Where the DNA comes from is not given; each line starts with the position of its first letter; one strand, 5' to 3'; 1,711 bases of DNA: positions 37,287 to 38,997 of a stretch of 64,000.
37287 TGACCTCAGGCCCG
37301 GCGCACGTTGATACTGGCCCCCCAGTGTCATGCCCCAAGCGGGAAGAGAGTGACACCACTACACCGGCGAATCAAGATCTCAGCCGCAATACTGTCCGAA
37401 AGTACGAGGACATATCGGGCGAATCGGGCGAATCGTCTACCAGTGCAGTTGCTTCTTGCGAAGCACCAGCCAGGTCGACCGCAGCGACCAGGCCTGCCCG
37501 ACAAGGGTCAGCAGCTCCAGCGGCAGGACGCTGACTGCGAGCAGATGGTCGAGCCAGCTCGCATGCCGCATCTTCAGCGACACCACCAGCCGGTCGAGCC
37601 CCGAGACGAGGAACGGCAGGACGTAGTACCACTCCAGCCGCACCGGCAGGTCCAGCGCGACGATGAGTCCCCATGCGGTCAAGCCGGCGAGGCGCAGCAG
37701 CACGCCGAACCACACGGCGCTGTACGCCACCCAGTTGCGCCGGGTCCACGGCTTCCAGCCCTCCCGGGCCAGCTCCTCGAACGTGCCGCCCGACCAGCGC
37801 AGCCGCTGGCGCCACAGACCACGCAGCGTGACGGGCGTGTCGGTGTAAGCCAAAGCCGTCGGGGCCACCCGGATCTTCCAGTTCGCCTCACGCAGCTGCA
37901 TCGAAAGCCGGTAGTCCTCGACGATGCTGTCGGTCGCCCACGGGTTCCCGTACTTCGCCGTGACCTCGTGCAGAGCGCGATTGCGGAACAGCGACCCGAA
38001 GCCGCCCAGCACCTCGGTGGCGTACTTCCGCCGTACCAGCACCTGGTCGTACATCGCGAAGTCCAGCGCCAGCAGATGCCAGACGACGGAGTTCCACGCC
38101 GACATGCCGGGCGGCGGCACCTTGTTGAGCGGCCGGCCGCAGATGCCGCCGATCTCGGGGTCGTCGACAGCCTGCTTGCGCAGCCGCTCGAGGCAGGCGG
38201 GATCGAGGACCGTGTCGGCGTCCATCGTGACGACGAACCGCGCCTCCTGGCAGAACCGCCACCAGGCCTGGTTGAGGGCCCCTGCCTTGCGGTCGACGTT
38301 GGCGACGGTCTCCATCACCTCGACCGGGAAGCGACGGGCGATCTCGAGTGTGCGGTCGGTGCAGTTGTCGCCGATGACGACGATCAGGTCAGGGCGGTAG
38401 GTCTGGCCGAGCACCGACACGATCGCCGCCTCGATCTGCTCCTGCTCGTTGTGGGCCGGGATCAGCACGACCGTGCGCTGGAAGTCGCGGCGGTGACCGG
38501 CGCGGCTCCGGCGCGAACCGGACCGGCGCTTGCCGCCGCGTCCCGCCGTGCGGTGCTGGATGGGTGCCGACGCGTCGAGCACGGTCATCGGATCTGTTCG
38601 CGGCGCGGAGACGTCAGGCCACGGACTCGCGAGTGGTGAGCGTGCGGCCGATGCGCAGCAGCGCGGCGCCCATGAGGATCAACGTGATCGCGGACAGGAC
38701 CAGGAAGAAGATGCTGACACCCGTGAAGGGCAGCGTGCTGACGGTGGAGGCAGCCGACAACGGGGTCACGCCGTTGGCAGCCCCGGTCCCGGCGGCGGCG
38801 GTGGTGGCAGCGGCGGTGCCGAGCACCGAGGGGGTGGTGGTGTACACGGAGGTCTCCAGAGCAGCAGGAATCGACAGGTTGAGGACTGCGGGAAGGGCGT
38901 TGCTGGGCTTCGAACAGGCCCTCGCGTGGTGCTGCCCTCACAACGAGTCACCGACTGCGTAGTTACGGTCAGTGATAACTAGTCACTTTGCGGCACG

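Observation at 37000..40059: Candidate surface-matrix gene module: lipoprotein esterase, small LPFTG-tail protein, processive GT2 synthase, then the giant secreted protein, all co-directional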

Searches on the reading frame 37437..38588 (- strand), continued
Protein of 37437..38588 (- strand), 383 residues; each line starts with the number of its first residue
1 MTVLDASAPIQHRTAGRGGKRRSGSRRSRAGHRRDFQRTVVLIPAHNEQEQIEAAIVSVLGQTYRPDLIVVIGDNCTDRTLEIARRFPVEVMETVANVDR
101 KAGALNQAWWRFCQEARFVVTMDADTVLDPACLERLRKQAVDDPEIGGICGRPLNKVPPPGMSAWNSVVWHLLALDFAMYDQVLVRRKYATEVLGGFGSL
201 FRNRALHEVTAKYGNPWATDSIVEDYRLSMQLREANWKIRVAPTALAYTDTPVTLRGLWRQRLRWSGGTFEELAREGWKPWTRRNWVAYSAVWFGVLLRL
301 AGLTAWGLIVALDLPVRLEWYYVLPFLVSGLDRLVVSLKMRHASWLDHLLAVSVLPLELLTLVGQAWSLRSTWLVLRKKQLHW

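Call 54: fold_search(model_id=the predicted structure, library=pdb)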
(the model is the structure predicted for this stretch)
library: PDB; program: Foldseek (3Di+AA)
matches with E <= 10: 1368; with E <= 0.001: 637
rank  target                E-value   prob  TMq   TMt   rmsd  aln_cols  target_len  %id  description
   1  8snc_A                8.9e-14  1.00  0.61  0.49   8.5       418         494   16  Chlorella virus Hyaluronan Synthase bound to GlcA extended GlcNAc primer (released 2024-05-01)
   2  7sp7_A                1.1e-13  1.00  0.60  0.47   8.4       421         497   15  Chlorella virus hyaluronan synthase inhibited by UDP (released 2022-04-06)
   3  7sp8_A                1.8e-13  1.00  0.59  0.46   7.6       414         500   14  Chlorella virus Hyaluronan Synthase bound to UDP-GlcNAc (released 2022-04-06)
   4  7sp9_A                2.0e-13  1.00  0.66  0.52   5.3       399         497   14  Chlorella virus Hyaluronan Synthase in the GlcNAc-primed channel-closed state (released 2022-04-06)
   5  8smm_A                3.0e-13  1.00  0.63  0.49   7.0       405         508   15  Xenopus laevis hyaluronan synthase 1 (released 2024-05-01)
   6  9yq2_A                3.8e-13  1.00  0.61  0.49   7.5       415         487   14  Chlorella virus hyaluronan synthase bound to DDM (released 2025-12-10)
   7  8smn_A                5.1e-13  1.00  0.62  0.47   8.4       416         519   15  Xenopus laevis hyaluronan synthase 1, nascent HA polymer bound state (released 2024-05-01)
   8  9yq5_A                5.1e-13  1.00  0.55  0.43  13.5       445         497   13  Chlorella virus hyaluronan synthase bound to an inserted UDP-GlcA (released 2025-12-10)
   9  8z0o_A                9.0e-13  1.00  0.55  0.30  11.8       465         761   17  Cryo-EM structure of chitin synthase (released 2024-12-04)
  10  8sne_A                1.0e-12  1.00  0.52  0.42   9.7       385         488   15  Chlorella virus Hyaluronan Synthase bound to GlcA extended GlcNAc primer and UDP (released 2024-05-01)
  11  9yq4_A                1.5e-12  1.00  0.59  0.47  11.4       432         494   13  Chlorella virus hyaluronan synthase bound to a proofreading UDP-GlcA (released 2025-12-10)
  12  5ej1_A                1.7e-12  1.00  0.56  0.31  11.6       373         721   19  Pre-translocation state of bacterial cellulose synthase (released 2016-03-30)
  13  8k52_A                2.9e-12  1.00  0.54  0.29  12.0       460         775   17  Cryo-EM structure of chitin synthase (released 2024-12-04)
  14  8k3p_A                2.9e-12  1.00  0.54  0.34  13.6       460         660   14  S. cerevisiae Chs1 in complex with polyoxin B (released 2023-10-18)
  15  7sp6_A                3.6e-12  1.00  0.59  0.47   7.9       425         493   14  Chlorella virus hyaluronan synthase (released 2022-04-06)
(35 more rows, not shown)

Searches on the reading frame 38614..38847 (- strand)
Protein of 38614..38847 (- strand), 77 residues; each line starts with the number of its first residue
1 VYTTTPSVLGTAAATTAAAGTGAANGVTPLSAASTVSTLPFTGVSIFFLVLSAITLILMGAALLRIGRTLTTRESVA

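Call 6: search_protein_families(library=pfam, proteins=[window:38614-38847:-], max_evalue=0.01)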
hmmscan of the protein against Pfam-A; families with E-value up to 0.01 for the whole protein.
window:38614-38847:- (77 aa): 0 families

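Call 7: search_protein_families(library=ncbifam, proteins=[window:38614-38847:-], max_evalue=0.01)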
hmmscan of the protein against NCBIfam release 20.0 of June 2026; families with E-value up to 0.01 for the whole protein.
window:38614-38847:- (77 aa): 0 families

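Call 45: find_homologous_proteins(query=window:38617-38847:-, max_evalue=10)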
Query window:38617-38847:- (77 aa): 5 proteins with E <= 10 among 27 candidates.
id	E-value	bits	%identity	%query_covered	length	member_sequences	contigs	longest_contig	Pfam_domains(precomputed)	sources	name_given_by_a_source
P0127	1.3e-34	134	99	100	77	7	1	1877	-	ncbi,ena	-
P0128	8.4e-33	129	97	100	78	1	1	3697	-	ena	-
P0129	1.1e-29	119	100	69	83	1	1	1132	-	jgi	jgi:hypothetical protein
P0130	4.3e-14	70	66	70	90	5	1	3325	-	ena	-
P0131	9.5e-14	69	66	70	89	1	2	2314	-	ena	-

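Call 65: list_cluster_members(proteins=[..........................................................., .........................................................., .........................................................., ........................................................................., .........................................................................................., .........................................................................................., P0127, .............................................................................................])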
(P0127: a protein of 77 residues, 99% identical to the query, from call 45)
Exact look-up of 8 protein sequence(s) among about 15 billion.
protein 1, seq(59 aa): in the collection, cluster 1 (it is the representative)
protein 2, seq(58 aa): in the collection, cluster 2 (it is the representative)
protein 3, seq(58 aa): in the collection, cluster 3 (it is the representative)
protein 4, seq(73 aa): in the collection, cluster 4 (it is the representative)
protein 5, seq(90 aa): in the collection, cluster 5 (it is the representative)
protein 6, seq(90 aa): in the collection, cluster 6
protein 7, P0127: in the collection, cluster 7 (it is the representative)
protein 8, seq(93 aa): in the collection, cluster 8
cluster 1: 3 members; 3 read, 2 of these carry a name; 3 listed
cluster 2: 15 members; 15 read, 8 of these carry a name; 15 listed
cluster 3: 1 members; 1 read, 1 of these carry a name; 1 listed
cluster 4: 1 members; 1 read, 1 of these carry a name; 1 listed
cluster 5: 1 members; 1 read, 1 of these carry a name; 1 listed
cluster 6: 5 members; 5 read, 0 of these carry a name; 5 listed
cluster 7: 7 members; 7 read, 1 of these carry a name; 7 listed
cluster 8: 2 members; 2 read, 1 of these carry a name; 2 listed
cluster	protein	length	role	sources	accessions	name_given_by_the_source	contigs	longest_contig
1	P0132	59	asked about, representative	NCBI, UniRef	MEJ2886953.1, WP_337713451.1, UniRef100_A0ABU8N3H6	hypothetical protein [Actinomycetospora aeridis] | Uncharacterized protein n=1 Tax=Actinomycetospora aeridis TaxID=3129231 ...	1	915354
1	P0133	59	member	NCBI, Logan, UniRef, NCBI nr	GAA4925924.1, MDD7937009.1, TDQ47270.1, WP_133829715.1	hypothetical protein PHK61_01105 [Actinomycetospora lutea] | Uncharacterized protein n=1 Tax=Actinomycetospora succinea TaxID=663603 ... | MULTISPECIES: hypothetical protein [Actinomycetospora]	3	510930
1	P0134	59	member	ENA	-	-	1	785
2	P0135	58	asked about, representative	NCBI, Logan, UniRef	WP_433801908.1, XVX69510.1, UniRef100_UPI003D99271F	hypothetical protein [Actinomycetospora sp. CA-084318] | hypothetical protein n=1 Tax=Actinomycetospora sp. CA-084318 TaxID=3239892 ...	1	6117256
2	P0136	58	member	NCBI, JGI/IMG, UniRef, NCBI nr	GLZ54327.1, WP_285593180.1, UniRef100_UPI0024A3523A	hypothetical protein [Actinomycetospora sp. NBRC 106378] | hypothetical protein | hypothetical protein n=1 Tax=Actinomycetospora sp. NBRC 106378 TaxID=3032208 ...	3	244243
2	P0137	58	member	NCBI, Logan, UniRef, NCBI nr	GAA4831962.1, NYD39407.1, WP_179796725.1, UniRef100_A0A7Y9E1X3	hypothetical protein GCM10023201_19960 [Actinomycetospora corticicola] | Uncharacterized protein n=1 Tax=Actinomycetospora corticicola TaxID=663602 ... | hypothetical protein [Actinomycetospora corticicola]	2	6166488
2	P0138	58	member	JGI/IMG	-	hypothetical protein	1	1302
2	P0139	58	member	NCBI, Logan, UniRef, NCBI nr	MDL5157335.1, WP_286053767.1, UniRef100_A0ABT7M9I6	hypothetical protein [Actinomycetospora termitidis] | Uncharacterized protein n=1 Tax=Actinomycetospora termitidis TaxID=3053470 ... | hypothetical protein [Actinomycetospora sp. Odt1-22]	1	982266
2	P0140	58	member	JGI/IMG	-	hypothetical protein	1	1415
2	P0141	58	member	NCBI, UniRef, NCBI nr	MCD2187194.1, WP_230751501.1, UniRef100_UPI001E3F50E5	hypothetical protein [Actinomycetospora soli] | hypothetical protein n=1 Tax=Actinomycetospora soli TaxID=2893887 RepID=UPI001E3F50E5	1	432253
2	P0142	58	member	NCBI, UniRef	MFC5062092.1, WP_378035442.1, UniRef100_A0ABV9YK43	hypothetical protein [Actinomycetospora atypica] | Uncharacterized protein n=1 Tax=Actinomycetospora atypica TaxID=1290095 ...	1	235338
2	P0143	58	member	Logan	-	-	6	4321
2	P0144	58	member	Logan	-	-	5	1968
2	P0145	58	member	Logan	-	-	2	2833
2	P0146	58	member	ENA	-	-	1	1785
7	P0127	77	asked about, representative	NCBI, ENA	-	-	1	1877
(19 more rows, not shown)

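Call 66: find_encoding_contigs(protein=window:38614-38847:-, flank=10000, max_places=6)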
Protein window:38614-38847:- (77 aa): 10 contigs read that carry it; 6 places shown.
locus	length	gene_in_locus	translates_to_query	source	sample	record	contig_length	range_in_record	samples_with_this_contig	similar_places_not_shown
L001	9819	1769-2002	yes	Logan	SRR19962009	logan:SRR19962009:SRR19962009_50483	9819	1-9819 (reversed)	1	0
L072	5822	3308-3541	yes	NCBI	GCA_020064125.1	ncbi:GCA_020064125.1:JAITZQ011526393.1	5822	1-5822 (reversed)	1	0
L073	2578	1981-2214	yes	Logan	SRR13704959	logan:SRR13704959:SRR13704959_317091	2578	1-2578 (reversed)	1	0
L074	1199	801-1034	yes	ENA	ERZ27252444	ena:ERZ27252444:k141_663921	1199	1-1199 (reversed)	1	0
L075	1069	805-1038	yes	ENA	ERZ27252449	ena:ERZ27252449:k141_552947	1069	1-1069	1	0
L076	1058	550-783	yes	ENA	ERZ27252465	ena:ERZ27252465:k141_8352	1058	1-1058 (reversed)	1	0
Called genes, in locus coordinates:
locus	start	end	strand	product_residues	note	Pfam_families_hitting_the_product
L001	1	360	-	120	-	?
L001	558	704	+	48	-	-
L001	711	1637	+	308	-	PF10503:Esterase_PHB (weak), PF02230:Abhydrolase_2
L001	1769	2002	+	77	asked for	-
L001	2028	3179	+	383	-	PF00535:Glycos_transf_2, PF13641:Glyco_tranf_2_3, PF01644:Chitin_synth_1 (faint), PF13632:Glyco_trans_2_3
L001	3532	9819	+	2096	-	?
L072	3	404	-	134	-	?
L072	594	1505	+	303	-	PF02826:2-Hacid_dh_C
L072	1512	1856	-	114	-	-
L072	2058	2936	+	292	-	PF10503:Esterase_PHB (weak), PF02230:Abhydrolase_2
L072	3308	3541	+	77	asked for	-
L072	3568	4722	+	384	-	PF00535:Glycos_transf_2, PF13641:Glyco_tranf_2_3, PF01644:Chitin_synth_1 (faint), PF13632:Glyco_trans_2_3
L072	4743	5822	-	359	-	?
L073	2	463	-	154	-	?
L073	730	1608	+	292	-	PF10503:Esterase_PHB (weak), PF02230:Abhydrolase_2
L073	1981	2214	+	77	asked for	-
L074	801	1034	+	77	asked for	-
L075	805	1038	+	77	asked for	-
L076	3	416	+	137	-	?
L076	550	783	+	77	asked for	-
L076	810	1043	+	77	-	-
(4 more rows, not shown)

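Call 76: search_protein_representatives(alignment_id=A3)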
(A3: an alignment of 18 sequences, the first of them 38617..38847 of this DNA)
Query: 18 sequences, 69 profile positions. Proteins with E-value up to 0.001 (for the whole library): 60; up to 1e-10: 7; up to 1e-30: 0. The best 60 are listed.
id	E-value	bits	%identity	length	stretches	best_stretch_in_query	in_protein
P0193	4.8e-17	77.7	-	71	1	1-64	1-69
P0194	5.9e-17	77.4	-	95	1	1-63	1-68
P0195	7.3e-17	77.1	-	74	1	1-60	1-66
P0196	8.9e-14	67.2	-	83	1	1-66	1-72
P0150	2.9e-13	65.6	-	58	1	1-58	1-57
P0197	3.8e-12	62.0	-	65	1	1-58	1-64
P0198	6.7e-12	61.2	-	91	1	1-60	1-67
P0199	1.4e-10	57.0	-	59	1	1-58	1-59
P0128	1.5e-10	56.8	-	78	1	1-58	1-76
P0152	1.7e-10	56.7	-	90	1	1-58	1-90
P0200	4.5e-09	52.2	-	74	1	1-58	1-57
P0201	1.3e-08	50.7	-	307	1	1-58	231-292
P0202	2.1e-07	46.8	-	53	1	2-56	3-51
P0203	2.2e-07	46.8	-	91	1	8-58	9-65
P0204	5.8e-07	45.4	-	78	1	5-59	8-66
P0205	7.0e-07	45.1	-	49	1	1-52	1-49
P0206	7.7e-07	45.0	-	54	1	1-58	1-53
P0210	4.4e-06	42.6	-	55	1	1-57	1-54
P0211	5.3e-06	42.3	-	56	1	1-58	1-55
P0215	7.9e-06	41.8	-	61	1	2-50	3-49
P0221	2.6e-05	40.1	-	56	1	1-56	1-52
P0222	2.8e-05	40.0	-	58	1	1-55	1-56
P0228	6.8e-05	38.8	-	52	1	1-56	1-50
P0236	2.0e-04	37.3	-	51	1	1-50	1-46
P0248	9.8e-04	35.1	-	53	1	1-51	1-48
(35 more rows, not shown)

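Call 88: find_encoding_contigs(protein=P0221, flank=6000, max_places=10)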
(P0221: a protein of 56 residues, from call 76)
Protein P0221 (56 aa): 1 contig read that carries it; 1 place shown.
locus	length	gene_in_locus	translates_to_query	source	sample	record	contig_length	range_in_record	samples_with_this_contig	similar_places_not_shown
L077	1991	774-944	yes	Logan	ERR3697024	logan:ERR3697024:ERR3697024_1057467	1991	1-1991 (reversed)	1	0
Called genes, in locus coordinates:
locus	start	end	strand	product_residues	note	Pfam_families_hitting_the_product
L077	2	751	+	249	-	?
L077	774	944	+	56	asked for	-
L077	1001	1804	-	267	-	PF13489:Methyltransf_23 (weak), PF13847:Methyltransf_31, PF08241:Methyltransf_11, PF08242:Methyltransf_12, PF13649:Methyltransf_25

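Call 90: list_cluster_members(proteins=[P0202, P0205, P0206, P0210, P0211, P0215, P0222, P0228, P0236, P0248])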
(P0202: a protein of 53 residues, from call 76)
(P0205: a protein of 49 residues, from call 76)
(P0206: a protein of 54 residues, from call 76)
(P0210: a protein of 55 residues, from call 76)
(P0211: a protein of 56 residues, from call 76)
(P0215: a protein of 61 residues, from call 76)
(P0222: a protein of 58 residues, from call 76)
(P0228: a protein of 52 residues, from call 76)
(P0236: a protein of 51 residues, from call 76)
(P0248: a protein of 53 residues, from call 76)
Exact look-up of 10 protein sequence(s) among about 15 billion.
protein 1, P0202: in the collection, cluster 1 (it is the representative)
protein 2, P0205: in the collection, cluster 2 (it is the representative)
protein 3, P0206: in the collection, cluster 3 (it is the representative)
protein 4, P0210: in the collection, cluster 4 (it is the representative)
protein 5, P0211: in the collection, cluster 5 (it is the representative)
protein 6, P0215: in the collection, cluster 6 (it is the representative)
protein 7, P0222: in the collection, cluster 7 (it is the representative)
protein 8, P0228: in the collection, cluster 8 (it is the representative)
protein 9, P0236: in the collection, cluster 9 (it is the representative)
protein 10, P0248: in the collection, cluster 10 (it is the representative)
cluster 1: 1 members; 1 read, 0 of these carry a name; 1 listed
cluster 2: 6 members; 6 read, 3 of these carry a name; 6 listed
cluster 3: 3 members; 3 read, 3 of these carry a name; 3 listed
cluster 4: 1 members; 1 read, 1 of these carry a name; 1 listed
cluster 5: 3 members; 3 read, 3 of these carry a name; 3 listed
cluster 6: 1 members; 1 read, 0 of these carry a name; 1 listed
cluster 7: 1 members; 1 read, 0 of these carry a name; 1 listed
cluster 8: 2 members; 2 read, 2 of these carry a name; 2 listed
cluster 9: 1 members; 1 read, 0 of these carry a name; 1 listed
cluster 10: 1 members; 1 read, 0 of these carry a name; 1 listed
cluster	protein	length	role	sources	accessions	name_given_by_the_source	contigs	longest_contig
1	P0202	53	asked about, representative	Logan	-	-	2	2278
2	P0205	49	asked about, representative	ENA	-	-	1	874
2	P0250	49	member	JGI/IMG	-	hypothetical protein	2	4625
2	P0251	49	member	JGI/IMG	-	hypothetical protein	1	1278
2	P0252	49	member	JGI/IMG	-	hypothetical protein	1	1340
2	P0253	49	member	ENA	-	-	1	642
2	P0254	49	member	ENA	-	-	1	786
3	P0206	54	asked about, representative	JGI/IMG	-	hypothetical protein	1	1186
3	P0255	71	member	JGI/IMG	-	hypothetical protein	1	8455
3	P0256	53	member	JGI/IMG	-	hypothetical protein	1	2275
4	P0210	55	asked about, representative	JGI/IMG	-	hypothetical protein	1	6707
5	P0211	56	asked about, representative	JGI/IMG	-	hypothetical protein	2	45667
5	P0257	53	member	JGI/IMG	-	hypothetical protein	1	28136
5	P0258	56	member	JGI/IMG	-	hypothetical protein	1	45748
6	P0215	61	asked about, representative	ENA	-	-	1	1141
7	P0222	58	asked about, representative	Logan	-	-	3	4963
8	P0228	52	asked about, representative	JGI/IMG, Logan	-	hypothetical protein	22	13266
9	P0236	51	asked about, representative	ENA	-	-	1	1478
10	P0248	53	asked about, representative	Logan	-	-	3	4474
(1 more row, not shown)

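Call 91: find_encoding_contigs(protein=P0211, flank=8000, max_places=4)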
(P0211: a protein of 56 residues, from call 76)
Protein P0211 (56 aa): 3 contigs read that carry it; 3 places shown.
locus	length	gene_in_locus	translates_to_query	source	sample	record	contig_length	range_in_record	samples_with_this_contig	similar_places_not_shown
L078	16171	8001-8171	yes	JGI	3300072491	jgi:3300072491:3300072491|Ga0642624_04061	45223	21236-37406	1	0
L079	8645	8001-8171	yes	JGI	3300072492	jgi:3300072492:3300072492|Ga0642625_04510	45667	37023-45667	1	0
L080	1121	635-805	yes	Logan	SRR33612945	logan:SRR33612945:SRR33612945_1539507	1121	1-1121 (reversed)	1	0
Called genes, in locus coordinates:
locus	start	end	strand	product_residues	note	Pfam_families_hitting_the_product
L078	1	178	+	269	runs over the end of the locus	-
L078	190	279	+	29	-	-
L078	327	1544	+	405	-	-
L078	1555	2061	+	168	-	-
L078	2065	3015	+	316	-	-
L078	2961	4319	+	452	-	-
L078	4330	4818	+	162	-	-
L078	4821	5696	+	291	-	-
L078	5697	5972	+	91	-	-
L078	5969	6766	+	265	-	-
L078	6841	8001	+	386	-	PF13641:Glyco_tranf_2_3, PF00535:Glycos_transf_2, PF13632:Glyco_trans_2_3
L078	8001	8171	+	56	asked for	-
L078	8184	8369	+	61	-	-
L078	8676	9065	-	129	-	-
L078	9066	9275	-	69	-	-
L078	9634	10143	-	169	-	-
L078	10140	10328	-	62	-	-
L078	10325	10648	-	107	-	-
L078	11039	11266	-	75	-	-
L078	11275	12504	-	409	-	-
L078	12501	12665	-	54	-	-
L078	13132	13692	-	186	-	-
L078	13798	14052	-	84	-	-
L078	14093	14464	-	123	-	-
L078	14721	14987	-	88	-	-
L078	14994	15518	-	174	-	-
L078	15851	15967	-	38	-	-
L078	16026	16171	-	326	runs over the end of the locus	-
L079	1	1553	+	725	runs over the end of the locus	-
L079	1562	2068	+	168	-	-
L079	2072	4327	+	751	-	-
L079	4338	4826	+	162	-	-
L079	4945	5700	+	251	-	-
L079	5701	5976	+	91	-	-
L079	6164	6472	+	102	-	PF23778:Phage_holin_2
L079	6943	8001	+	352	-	PF00535:Glycos_transf_2, PF13641:Glyco_tranf_2_3, PF13632:Glyco_trans_2_3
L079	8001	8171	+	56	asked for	-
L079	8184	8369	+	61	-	-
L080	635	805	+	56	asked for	-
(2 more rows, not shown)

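Call 92: search_protein_families(library=phrogs, proteins=[L078:327-1544:+, L078:2065-3015:+, L078:2961-4319:+, L078:4821-5696:+, L078:5969-6766:+, L078:6841-8001:+, L078:8001-8171:+, L078:8184-8369:+, L078:11275-12504:-, L079:2072-4327:+], max_evalue=0.001)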
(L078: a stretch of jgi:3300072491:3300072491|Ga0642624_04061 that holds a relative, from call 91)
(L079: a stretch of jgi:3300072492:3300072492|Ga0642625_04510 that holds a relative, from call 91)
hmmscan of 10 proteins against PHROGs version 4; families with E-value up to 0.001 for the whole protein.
L078:327-1544:+ (405 aa): 0 families

L078:2065-3015:+ (316 aa): 1 family
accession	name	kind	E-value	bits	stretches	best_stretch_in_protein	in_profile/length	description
phrog_5313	-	unknown function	3.7e-48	165.4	2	131-260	438-561/1052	-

L078:2961-4319:+ (452 aa): 3 families
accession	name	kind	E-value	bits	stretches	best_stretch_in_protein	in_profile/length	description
phrog_5313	-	unknown function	8.4e-114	382.7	1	89-451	688-1051/1052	-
phrog_24476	-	other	4.8e-32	111.7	1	188-349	425-594/1066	phosphodiesterase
phrog_21793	-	unknown function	0.00068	19.7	1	151-314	304-458/482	-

L078:4821-5696:+ (291 aa): 0 families

L078:5969-6766:+ (265 aa): 0 families

L078:6841-8001:+ (386 aa): 2 families
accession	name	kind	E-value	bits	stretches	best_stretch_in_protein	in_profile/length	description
phrog_22973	-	moron, auxiliary metabolic gene and host takeover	1.3e-12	48.4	2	35-111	23-106/496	glycosyltransferase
phrog_841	-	moron, auxiliary metabolic gene and host takeover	0.00026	21.6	1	38-142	3-110/309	GtrB-like O-antigen conversion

L078:8001-8171:+ (56 aa): 0 families

L078:8184-8369:+ (61 aa): 0 families

L078:11275-12504:- (409 aa): 0 families

L079:2072-4327:+ (751 aa): 2 families
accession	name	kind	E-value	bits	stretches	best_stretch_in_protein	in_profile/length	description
phrog_5313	-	unknown function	1.1e-160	538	2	128-750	435-1051/1052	-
phrog_24476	-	other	3.4e-30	105.6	1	488-647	426-593/1066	phosphodiesterase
